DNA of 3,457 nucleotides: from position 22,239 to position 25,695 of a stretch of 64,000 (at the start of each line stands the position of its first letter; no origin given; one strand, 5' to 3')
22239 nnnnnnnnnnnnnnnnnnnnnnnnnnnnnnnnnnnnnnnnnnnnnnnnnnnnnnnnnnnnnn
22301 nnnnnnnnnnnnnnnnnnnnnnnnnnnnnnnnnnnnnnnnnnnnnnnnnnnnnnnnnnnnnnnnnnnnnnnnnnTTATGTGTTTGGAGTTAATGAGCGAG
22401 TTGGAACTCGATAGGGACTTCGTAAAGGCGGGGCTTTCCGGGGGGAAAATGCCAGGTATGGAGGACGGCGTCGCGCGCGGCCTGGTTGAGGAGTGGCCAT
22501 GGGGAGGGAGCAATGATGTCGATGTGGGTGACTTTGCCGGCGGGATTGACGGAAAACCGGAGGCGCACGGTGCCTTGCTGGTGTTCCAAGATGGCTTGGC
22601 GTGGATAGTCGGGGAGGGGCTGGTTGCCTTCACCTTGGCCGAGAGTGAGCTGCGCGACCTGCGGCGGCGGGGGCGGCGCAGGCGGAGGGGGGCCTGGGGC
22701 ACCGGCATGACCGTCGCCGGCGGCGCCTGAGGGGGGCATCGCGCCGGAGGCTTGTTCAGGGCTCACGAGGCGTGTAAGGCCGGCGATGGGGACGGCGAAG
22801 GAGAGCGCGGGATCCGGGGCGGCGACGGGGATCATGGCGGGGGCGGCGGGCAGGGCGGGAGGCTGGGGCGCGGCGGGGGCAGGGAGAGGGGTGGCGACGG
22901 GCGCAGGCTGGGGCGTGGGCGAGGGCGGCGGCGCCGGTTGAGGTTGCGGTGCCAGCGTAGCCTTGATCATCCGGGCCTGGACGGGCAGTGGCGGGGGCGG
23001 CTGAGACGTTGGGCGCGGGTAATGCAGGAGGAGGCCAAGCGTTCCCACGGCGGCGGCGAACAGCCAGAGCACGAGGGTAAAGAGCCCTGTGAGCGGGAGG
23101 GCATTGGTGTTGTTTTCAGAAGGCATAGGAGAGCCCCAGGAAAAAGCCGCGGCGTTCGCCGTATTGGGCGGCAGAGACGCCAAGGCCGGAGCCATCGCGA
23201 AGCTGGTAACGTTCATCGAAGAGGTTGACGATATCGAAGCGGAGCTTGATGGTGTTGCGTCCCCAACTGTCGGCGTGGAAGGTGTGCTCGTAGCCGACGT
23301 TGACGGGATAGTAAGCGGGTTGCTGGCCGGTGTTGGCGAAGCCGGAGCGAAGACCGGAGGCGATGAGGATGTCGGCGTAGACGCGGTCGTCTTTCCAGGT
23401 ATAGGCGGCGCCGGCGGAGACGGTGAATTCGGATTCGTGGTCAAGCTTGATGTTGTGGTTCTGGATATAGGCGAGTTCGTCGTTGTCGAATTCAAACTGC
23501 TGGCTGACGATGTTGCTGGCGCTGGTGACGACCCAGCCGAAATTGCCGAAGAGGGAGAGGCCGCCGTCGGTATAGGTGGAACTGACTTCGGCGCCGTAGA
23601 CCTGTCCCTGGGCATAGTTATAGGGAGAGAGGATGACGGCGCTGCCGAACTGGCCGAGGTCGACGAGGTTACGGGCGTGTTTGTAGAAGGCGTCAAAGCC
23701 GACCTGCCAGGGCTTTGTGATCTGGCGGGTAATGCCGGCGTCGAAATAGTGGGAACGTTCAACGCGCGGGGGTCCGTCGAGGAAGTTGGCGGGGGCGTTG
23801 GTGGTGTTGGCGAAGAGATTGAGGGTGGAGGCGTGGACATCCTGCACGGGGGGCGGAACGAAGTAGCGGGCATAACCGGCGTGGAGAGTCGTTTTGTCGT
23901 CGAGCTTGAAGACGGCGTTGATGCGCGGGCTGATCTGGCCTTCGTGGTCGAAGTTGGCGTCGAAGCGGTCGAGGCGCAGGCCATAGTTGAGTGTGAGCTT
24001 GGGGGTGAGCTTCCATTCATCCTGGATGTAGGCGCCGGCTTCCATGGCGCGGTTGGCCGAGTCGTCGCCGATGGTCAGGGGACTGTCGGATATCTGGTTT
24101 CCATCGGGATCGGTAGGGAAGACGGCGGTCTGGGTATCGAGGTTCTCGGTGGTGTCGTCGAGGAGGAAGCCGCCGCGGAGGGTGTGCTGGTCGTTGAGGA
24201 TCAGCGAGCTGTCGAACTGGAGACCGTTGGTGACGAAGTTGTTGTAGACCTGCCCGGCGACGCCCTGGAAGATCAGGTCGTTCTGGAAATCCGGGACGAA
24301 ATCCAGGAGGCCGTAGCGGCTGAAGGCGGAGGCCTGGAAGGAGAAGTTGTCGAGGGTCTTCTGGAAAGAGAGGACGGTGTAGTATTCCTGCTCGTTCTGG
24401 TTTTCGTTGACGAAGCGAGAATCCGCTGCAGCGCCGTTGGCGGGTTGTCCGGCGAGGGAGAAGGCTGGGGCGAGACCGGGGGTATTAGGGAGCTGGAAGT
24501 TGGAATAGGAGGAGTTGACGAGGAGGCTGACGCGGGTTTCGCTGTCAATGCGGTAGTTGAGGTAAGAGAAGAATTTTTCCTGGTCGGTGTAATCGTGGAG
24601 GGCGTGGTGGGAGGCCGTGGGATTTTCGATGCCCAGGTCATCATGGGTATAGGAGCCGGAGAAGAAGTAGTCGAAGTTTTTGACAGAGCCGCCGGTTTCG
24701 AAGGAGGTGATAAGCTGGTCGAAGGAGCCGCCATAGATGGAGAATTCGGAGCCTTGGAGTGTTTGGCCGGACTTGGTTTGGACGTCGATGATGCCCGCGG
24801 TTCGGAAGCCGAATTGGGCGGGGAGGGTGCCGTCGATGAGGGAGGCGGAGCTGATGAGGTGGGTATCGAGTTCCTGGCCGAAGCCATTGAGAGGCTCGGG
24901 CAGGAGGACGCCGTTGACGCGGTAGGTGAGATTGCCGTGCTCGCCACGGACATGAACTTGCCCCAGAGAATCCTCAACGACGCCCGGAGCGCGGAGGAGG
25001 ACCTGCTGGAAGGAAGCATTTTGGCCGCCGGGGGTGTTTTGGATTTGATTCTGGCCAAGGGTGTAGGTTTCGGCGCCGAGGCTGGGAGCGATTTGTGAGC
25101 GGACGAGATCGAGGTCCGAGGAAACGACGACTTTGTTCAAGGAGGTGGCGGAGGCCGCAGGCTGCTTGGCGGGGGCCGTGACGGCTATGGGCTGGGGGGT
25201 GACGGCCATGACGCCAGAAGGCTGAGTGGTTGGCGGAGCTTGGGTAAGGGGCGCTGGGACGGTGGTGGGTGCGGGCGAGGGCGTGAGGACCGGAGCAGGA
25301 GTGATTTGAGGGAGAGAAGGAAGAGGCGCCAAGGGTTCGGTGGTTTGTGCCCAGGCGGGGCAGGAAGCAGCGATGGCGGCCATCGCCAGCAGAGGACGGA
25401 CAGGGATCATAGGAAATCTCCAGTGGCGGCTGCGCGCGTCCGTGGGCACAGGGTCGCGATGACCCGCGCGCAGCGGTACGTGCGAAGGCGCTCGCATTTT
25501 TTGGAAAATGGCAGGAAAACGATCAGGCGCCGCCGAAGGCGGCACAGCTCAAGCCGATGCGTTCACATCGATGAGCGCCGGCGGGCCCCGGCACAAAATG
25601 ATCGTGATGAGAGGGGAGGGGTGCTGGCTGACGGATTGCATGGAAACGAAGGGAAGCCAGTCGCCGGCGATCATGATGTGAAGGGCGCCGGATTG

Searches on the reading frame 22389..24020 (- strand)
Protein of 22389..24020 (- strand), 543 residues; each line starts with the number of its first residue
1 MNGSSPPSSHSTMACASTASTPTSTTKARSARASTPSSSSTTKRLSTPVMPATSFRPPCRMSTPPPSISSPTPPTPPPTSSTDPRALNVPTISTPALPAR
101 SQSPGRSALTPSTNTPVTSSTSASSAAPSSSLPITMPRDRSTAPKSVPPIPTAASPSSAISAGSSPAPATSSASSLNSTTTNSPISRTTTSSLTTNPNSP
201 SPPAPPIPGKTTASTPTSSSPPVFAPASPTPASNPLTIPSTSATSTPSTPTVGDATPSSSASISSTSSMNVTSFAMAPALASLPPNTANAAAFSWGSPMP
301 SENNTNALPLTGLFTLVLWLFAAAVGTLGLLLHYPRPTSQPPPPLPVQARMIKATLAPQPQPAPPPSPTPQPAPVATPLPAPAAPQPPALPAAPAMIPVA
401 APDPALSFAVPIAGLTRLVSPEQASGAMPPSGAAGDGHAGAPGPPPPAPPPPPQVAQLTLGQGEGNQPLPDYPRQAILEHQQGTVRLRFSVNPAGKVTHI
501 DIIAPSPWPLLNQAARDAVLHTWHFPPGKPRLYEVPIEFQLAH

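Call 68: search_protein_families(library=pfam, proteins=[window:22389-24020:-], max_evalue=0.00001)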
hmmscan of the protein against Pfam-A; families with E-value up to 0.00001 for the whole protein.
window:22389-24020:- (543 aa): 1 family
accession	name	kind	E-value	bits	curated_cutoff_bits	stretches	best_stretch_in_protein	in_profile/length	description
PF03544.19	TonB_C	-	2.8e-15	56.9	24.6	1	470-541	3-79/79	Gram-negative bacterial TonB protein C-terminal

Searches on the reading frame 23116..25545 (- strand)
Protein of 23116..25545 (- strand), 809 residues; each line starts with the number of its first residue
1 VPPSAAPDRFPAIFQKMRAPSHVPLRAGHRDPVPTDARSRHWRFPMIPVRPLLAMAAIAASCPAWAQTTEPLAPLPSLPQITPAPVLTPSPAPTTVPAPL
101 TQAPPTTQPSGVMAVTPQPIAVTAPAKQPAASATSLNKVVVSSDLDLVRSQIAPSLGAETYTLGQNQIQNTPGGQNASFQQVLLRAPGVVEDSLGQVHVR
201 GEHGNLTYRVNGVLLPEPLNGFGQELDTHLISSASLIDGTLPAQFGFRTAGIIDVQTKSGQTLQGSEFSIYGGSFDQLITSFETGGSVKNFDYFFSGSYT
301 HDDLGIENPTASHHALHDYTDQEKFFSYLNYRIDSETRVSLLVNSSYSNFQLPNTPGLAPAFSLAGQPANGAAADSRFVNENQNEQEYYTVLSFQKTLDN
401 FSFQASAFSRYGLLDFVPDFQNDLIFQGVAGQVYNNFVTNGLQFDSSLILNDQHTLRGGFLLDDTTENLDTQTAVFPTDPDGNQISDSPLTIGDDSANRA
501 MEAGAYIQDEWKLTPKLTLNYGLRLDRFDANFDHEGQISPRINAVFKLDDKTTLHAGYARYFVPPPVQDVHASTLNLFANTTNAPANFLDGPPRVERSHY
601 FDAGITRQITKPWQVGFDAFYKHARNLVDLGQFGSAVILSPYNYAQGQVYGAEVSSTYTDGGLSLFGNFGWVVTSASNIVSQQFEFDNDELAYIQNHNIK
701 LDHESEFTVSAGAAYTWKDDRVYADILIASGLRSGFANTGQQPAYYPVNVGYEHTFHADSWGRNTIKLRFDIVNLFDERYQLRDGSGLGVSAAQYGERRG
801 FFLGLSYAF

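Call 68: search_protein_families(library=pfam, proteins=[window:23116-25545:-], max_evalue=0.00001)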
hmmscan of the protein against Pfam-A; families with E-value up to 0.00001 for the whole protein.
window:23116-25545:- (809 aa): 2 families
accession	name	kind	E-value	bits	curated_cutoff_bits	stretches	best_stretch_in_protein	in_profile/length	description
PF00593.30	TonB_dep_Rec_b-barrel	-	5.4e-28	99.5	27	1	337-775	11-436/436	TonB dependent receptor-like, beta-barrel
PF25183.1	OMP_b-brl_4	-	1.6e-10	40.5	30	1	492-538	357-403/838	Outer membrane beta barrel domain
